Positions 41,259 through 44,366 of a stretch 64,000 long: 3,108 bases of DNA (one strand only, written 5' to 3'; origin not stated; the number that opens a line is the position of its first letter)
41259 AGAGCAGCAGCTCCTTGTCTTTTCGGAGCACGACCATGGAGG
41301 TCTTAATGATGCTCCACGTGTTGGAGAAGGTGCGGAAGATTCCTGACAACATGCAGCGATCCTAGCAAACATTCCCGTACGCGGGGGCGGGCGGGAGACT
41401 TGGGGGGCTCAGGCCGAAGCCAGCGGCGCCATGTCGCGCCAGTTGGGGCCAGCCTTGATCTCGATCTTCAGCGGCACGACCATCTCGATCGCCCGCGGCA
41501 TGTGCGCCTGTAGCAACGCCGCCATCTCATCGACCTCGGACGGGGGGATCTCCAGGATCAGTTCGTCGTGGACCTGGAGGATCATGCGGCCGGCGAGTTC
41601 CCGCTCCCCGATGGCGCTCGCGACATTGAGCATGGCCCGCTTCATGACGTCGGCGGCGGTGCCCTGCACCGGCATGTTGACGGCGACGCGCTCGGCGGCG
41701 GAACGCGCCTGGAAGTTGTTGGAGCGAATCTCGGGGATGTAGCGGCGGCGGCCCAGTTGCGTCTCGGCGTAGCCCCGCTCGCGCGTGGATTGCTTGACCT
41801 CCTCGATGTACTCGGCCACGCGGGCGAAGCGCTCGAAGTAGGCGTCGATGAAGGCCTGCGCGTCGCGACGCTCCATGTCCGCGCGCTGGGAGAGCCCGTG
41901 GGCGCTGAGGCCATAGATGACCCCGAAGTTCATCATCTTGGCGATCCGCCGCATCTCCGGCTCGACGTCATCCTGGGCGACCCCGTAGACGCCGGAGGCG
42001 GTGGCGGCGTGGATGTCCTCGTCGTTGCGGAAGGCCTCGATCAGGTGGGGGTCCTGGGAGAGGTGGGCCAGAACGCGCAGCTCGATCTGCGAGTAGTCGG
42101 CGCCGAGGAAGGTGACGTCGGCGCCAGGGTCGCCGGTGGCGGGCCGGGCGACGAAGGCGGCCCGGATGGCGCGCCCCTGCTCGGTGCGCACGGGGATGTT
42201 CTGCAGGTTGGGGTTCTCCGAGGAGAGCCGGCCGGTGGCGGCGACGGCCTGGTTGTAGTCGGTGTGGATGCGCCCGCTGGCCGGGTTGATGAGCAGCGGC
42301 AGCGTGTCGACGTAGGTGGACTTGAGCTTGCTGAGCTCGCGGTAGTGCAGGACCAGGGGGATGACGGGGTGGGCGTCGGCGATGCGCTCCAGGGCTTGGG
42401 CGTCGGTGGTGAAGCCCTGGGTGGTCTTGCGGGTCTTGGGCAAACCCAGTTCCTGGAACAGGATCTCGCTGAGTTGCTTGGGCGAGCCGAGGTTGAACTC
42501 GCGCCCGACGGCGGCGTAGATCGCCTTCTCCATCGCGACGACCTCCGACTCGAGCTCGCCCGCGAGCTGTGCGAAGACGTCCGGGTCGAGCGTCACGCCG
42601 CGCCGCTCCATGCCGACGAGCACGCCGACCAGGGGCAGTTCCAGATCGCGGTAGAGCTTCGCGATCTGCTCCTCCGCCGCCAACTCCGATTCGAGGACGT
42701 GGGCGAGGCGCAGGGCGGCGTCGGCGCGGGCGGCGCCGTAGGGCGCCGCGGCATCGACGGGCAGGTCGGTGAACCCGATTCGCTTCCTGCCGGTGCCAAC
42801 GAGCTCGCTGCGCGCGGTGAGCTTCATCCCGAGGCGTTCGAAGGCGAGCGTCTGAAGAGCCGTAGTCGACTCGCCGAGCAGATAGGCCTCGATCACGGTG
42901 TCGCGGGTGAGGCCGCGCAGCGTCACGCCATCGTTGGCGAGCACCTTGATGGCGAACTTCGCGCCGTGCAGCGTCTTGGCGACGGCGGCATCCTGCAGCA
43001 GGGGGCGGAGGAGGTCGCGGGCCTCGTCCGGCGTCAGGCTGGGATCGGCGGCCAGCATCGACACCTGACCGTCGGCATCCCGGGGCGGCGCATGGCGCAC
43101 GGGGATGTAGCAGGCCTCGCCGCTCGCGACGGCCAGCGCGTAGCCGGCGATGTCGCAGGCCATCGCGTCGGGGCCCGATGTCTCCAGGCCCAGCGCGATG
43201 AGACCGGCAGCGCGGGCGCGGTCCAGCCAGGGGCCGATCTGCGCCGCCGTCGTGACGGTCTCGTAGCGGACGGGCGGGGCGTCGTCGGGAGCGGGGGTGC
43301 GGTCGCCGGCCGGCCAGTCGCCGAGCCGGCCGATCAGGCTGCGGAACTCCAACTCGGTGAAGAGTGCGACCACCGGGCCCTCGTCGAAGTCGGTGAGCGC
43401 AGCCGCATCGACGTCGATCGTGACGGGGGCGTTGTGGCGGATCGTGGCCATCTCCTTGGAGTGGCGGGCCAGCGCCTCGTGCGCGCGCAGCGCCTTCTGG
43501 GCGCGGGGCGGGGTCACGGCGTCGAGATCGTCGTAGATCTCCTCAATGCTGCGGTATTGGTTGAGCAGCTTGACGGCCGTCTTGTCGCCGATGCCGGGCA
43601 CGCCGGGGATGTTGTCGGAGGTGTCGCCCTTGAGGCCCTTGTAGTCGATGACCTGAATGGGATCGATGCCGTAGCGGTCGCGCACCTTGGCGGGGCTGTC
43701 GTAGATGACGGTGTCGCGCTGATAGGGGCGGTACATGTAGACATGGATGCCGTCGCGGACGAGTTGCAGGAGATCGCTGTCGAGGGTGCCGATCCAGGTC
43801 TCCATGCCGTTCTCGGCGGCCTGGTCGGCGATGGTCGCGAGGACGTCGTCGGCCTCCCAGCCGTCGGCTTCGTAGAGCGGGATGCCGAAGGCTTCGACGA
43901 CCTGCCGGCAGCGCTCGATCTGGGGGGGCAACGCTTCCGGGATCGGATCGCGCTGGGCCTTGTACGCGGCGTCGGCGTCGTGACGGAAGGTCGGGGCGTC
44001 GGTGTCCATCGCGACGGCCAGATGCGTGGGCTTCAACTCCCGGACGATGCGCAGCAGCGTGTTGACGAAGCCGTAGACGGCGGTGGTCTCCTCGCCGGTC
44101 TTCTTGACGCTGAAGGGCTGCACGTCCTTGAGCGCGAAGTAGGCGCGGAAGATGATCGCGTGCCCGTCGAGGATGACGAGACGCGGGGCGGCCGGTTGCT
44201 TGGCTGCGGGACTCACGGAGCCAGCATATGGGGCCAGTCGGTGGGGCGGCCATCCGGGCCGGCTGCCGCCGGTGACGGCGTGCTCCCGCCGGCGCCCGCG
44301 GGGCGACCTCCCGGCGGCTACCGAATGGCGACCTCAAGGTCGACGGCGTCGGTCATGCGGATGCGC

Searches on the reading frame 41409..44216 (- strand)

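Call 6: search_protein_families(library=pfam, proteins=[window:41409-44216:-], max_evalue=0.01)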
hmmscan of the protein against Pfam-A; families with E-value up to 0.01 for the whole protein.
window:41409-44216:- (935 aa): 6 families
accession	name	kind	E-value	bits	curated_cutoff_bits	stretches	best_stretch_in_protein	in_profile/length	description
PF00476.26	DNA_pol_A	-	1.8e-154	514.8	34.3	1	547-927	3-380/381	DNA polymerase family A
PF02739.22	5_3_exonuc_N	-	1e-50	172.1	34.3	1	12-183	1-164/164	5'-3' exonuclease, N-terminal resolvase-like domain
PF01367.25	5_3_exonuc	-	3.7e-31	107.9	40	1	185-278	2-95/97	5'-3' exonuclease, C-terminal SAM fold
PF01612.26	DNA_pol_A_exo1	-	4.1e-13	50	23.6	1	318-512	1-172/173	3'-5' exonuclease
PF14520.12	HHH_5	-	0.00083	20.2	27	1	205-229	6-31/57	Helix-hairpin-helix domain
PF22619.2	DNA_polI_exo1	-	0.001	19.3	27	1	402-478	39-117/140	DNA polymerase I, ribonuclease H-like domain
